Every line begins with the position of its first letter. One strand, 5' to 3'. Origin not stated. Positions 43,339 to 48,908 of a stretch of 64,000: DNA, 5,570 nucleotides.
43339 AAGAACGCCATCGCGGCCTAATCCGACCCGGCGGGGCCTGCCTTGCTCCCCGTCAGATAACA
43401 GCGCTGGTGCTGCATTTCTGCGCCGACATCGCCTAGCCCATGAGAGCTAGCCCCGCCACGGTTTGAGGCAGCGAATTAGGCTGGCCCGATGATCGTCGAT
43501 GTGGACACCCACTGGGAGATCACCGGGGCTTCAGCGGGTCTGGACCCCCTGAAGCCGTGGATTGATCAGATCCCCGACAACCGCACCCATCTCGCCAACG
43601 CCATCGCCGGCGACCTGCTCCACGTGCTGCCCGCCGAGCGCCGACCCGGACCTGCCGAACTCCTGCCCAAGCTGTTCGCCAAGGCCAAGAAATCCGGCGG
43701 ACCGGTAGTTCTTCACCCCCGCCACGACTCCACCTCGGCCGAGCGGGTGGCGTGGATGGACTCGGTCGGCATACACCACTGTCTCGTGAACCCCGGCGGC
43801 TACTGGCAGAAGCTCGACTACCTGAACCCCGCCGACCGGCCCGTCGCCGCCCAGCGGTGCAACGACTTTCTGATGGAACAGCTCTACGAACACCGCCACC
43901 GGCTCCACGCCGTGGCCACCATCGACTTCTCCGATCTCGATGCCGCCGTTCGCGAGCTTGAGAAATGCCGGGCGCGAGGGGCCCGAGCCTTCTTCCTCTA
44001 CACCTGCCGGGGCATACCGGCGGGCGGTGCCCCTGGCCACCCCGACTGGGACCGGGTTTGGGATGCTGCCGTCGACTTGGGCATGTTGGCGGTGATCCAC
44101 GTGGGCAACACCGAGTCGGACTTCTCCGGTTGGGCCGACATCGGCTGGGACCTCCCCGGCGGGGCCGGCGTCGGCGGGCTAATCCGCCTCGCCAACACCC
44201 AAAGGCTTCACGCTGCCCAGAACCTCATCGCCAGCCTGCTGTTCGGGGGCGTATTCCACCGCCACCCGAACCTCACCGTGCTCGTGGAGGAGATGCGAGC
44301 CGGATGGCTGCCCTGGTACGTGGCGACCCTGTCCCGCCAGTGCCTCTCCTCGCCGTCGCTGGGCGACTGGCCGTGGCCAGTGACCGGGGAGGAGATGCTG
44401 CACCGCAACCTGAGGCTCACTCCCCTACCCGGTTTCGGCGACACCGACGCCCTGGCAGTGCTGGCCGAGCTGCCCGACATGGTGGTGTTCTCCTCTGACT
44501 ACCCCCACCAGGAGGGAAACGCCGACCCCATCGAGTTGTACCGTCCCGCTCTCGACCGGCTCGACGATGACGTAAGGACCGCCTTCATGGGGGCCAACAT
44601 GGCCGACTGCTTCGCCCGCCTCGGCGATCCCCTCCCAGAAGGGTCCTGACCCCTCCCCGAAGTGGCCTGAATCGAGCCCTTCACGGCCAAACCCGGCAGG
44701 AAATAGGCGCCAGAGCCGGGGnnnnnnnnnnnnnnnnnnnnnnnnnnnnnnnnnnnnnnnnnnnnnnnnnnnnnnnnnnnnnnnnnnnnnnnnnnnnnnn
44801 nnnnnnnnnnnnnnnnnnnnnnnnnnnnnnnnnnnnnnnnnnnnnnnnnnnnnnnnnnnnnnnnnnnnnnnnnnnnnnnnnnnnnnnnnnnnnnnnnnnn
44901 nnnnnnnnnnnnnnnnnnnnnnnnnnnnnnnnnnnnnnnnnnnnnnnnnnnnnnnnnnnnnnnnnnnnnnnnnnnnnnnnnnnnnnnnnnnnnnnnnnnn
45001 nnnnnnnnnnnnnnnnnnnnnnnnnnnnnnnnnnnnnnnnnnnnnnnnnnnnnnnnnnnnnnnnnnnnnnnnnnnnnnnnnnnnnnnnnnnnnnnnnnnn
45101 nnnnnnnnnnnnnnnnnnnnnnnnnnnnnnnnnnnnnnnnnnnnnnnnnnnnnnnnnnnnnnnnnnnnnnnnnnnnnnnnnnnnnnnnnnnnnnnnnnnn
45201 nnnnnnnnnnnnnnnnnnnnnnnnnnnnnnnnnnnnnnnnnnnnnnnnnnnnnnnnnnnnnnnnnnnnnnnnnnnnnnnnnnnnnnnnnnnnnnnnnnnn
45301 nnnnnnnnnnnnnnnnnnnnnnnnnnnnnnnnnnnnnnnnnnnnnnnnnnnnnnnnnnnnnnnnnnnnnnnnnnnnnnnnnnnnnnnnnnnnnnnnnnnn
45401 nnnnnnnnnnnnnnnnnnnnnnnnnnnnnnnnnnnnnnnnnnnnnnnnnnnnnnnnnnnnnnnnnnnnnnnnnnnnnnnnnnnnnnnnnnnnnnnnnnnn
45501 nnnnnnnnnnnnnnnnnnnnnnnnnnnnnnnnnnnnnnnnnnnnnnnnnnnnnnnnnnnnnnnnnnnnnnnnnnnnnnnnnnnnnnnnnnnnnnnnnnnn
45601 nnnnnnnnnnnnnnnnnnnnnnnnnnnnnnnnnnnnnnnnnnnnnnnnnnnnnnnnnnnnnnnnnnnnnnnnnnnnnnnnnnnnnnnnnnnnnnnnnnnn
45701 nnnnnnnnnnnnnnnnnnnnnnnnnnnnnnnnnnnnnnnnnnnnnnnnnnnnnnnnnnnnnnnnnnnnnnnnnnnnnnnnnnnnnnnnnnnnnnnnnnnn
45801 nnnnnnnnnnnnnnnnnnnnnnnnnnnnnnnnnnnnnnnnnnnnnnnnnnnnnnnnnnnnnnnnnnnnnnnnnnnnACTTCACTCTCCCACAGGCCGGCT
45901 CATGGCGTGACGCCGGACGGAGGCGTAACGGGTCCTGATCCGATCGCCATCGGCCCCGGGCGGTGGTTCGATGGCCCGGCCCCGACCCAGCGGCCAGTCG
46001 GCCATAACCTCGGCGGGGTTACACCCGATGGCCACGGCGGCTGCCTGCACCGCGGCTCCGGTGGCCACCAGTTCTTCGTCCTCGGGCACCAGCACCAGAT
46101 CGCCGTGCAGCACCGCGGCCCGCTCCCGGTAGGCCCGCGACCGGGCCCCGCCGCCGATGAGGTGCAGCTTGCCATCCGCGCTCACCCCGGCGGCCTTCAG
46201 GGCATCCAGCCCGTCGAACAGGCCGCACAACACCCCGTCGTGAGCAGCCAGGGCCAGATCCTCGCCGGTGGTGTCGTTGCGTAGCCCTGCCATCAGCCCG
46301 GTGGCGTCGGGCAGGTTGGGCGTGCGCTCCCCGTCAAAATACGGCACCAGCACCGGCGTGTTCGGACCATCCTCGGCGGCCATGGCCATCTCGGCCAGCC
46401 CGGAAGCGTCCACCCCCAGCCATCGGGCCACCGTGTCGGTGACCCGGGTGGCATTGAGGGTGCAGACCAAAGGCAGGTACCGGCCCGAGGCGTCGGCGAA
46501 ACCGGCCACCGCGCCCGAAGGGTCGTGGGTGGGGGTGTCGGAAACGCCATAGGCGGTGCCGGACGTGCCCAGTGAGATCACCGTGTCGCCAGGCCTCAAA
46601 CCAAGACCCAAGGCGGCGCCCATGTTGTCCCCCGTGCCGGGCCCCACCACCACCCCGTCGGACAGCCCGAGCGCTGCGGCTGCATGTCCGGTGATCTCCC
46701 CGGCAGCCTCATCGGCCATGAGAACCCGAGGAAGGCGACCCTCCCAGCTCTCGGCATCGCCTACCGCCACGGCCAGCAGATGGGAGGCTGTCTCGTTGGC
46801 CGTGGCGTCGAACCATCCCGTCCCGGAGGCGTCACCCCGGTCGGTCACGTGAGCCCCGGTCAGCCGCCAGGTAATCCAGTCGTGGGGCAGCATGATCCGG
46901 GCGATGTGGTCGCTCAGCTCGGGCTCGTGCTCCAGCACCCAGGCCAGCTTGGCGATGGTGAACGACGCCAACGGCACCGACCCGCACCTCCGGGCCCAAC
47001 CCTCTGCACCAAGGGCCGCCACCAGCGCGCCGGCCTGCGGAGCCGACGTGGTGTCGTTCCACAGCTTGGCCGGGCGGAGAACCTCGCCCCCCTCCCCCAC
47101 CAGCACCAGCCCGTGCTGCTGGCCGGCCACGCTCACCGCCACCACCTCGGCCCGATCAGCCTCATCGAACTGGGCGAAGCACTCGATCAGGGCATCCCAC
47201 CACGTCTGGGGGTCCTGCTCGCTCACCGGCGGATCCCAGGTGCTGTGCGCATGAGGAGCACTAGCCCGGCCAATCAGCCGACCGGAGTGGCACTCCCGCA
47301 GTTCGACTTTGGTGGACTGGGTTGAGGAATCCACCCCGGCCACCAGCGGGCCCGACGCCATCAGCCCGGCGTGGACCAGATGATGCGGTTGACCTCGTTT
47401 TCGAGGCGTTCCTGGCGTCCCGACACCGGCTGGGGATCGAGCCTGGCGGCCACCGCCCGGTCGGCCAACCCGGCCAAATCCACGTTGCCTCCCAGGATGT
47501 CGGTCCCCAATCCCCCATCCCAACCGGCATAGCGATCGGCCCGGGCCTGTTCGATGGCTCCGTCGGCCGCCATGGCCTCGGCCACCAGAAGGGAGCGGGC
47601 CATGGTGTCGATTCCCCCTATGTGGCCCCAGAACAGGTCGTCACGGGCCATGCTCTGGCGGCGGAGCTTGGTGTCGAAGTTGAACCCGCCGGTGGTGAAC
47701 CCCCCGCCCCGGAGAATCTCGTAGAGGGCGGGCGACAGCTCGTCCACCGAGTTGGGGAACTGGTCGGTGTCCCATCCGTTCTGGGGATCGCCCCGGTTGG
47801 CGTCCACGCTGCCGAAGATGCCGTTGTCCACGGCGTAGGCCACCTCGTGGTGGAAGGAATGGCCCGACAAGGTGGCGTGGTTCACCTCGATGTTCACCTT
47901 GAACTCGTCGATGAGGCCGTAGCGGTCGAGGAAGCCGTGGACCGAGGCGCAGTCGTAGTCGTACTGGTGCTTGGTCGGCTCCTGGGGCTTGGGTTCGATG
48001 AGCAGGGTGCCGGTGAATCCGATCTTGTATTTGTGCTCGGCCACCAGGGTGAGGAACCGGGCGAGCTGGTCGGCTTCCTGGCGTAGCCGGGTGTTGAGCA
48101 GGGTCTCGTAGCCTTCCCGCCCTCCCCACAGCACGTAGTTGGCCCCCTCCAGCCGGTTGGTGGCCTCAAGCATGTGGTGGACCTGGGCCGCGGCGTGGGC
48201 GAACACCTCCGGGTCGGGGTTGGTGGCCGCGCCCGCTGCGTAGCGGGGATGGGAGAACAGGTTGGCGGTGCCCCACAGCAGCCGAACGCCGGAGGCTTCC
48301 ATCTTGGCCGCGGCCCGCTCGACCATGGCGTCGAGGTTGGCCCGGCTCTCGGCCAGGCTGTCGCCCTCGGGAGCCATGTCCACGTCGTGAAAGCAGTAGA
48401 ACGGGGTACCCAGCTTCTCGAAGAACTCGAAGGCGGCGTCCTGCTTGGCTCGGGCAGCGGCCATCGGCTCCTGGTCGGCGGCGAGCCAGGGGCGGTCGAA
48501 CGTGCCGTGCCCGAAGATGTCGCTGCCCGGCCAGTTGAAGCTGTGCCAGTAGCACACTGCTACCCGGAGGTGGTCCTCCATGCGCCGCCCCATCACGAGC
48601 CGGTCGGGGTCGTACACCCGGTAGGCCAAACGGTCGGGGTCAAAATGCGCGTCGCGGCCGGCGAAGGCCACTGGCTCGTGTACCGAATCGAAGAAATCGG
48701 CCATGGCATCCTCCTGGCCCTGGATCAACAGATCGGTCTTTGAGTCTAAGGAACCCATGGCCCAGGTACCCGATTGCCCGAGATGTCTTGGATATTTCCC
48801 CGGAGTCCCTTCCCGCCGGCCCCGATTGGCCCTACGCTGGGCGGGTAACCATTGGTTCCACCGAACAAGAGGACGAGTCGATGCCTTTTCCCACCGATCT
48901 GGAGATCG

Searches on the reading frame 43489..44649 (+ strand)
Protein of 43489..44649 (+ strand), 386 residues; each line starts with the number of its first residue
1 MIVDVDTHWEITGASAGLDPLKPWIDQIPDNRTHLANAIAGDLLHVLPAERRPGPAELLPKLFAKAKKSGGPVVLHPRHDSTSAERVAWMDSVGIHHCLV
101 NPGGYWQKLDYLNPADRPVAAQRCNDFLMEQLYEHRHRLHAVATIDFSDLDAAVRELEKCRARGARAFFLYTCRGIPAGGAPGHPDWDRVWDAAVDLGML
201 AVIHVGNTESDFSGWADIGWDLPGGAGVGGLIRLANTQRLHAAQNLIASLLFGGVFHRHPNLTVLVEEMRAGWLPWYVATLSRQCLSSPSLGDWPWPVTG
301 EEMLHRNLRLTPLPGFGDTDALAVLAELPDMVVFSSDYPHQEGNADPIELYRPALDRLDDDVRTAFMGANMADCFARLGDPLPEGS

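Call 39: search_protein_families(library=pfam, proteins=[window:43489-44649:+], max_evalue=0.001)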
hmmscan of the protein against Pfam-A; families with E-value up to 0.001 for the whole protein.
window:43489-44649:+ (386 aa): 1 family
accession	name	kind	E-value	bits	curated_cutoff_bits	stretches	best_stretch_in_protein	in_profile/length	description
PF04909.20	Amidohydro_2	-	3.2e-12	47.3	26.4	1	119-370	57-282/289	Amidohydrolase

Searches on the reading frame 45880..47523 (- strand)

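Call 39: search_protein_families(library=pfam, proteins=[window:45880-47523:-], max_evalue=0.001)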
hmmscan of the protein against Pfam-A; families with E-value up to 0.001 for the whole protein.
window:45880-47523:- (547 aa): 2 families
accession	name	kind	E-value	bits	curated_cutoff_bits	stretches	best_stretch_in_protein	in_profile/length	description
PF00370.27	FGGY_N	-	3.6e-45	154.9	28.8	1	61-306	2-245/245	FGGY family of carbohydrate kinases, N-terminal domain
PF02782.22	FGGY_C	-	3.3e-18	66.6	27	1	315-496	2-196/198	FGGY family of carbohydrate kinases, C-terminal domain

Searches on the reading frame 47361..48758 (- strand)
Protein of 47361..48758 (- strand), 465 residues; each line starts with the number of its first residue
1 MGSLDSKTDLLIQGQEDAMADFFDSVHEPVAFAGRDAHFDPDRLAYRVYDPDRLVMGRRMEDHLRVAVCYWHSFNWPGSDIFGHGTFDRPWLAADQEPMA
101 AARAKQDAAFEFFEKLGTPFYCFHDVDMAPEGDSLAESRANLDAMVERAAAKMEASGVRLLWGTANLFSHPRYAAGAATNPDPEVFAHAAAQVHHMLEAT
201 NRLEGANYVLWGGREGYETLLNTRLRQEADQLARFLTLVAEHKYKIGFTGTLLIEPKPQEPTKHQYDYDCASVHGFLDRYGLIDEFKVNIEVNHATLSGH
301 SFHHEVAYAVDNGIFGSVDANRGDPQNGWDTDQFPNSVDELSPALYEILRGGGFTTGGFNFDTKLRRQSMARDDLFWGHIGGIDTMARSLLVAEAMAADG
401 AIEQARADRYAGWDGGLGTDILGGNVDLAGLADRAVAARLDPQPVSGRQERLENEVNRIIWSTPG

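Call 39: search_protein_families(library=pfam, proteins=[window:47361-48758:-], max_evalue=0.001)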
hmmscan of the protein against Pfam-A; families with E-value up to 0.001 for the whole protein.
window:47361-48758:- (465 aa): 1 family
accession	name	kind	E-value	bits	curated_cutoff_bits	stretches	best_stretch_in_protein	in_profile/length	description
PF01261.30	AP_endonuc_2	-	8.6e-09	35.9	31.1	1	169-301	46-168/249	Xylose isomerase-like TIM barrel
